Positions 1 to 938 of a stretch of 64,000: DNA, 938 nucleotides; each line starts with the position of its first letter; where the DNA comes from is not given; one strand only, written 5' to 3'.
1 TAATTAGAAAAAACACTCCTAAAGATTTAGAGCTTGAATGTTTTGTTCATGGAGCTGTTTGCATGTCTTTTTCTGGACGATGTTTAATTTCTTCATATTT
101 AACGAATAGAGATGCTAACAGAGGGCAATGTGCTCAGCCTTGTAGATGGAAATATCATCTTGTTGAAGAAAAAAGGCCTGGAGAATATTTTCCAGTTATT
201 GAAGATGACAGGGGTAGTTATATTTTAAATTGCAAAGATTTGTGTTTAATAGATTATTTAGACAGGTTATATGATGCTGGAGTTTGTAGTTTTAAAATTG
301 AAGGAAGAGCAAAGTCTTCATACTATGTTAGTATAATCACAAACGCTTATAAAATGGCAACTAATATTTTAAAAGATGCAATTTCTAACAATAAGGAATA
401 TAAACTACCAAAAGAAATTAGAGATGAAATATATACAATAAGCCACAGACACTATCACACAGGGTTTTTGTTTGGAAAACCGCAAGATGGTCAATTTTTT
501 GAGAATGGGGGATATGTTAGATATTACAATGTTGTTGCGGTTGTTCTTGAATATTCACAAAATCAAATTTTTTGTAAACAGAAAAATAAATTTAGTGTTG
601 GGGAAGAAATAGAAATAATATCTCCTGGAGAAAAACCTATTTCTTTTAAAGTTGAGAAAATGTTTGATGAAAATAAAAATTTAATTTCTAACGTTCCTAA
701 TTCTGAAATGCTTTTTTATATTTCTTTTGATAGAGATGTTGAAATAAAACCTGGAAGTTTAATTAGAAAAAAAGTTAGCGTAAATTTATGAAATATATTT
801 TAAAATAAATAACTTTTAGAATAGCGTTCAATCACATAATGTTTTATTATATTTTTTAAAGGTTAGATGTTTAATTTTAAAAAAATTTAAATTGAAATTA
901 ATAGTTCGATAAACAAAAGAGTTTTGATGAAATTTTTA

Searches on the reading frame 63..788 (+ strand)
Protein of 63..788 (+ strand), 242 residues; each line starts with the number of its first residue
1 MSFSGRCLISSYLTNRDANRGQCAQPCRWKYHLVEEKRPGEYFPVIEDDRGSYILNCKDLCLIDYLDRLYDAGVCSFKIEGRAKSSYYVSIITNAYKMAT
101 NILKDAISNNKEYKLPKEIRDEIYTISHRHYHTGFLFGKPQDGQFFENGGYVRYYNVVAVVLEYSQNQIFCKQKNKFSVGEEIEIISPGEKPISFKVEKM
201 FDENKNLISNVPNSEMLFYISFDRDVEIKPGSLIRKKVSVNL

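Call 57: search_protein_families(library=pfam, proteins=[window:63-788:+], max_evalue=0.01)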
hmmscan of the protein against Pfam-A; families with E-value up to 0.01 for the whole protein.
window:63-788:+ (242 aa): 2 families
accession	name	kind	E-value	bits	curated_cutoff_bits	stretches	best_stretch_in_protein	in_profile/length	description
PF01136.24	Peptidase_U32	-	1.2e-47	162.6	22.4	1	1-141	96-232/233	Peptidase family U32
PF16325.11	Peptidase_U32_C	-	4.3e-22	78.5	28.2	1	154-235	2-83/83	Peptidase family U32 C-terminal domain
